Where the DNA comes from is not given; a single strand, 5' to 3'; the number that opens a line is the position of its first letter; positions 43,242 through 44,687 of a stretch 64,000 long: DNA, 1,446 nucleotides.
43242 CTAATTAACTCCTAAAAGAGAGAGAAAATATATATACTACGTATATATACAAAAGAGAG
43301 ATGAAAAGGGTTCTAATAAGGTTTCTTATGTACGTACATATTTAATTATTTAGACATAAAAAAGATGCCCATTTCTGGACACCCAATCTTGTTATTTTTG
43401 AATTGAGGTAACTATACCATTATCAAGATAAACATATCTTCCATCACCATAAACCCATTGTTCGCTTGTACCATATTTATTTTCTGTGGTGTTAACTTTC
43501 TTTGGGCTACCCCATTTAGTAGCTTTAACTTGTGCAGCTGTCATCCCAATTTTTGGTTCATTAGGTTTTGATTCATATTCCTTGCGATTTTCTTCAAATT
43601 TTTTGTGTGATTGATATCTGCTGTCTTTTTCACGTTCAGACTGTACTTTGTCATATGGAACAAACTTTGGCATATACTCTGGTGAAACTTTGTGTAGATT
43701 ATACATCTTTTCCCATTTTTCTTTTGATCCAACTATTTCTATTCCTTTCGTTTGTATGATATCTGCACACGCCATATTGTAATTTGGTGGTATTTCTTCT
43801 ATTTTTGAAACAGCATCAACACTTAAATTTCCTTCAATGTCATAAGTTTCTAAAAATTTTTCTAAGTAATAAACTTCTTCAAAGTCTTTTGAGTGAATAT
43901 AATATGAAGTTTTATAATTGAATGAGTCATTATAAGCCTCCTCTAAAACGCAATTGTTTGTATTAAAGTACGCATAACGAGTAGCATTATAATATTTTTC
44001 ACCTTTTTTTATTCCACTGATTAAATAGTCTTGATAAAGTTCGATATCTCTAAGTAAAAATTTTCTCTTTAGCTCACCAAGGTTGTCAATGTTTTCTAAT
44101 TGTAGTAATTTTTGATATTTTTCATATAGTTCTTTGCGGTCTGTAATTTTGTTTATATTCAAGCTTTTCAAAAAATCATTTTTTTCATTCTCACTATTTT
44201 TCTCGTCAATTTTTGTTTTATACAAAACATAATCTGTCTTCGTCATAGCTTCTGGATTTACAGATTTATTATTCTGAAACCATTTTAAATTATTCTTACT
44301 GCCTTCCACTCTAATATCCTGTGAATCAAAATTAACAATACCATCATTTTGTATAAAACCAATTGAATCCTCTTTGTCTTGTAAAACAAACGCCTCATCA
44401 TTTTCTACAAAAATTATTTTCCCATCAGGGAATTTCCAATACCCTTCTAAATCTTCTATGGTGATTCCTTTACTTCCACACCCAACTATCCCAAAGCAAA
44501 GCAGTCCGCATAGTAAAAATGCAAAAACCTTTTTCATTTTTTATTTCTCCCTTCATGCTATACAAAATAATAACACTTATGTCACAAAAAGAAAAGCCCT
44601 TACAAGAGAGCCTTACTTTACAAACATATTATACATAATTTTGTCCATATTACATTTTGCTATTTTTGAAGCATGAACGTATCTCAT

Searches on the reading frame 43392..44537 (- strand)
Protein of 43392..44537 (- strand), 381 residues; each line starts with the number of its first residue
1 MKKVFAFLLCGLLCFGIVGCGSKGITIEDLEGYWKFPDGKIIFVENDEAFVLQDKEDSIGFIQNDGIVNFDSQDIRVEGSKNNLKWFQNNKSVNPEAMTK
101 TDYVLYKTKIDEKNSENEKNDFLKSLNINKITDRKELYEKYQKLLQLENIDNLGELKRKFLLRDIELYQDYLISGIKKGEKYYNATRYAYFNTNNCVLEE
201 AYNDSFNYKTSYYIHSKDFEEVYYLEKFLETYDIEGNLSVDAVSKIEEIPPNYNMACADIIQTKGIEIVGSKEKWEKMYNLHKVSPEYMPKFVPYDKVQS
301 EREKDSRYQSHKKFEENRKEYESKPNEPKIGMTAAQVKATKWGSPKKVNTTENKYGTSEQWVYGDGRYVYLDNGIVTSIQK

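Call 78: find_encoding_contigs(protein=window:43392-44537:-, flank=10000, max_places=1)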
Protein window:43392-44537:- (381 aa): 18 contigs read that carry it; 1 place shown.
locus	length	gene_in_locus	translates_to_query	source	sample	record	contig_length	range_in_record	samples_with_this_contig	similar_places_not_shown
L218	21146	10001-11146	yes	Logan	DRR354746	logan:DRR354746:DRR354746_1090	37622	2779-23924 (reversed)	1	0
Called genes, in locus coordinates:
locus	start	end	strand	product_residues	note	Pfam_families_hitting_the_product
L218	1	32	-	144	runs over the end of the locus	-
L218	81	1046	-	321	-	PF27364:YonB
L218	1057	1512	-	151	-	-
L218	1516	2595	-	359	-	-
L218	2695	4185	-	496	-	-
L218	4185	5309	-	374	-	-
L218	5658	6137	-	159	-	-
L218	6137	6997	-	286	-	-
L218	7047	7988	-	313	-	PF00149:Metallophos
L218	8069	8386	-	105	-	-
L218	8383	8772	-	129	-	PF00196:GerE, PF08281:Sigma70_r4_2 (weak)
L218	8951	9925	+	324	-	PF02899:Phage_int_SAM_1, PF00589:Phage_integrase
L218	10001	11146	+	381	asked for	-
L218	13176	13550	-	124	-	-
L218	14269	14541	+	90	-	-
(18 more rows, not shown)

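Call 105: search_protein_families(library=padloc, proteins=[window:43392-44537:-], max_evalue=0.001)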
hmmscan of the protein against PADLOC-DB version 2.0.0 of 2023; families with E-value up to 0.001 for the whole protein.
window:43392-44537:- (381 aa): 0 families
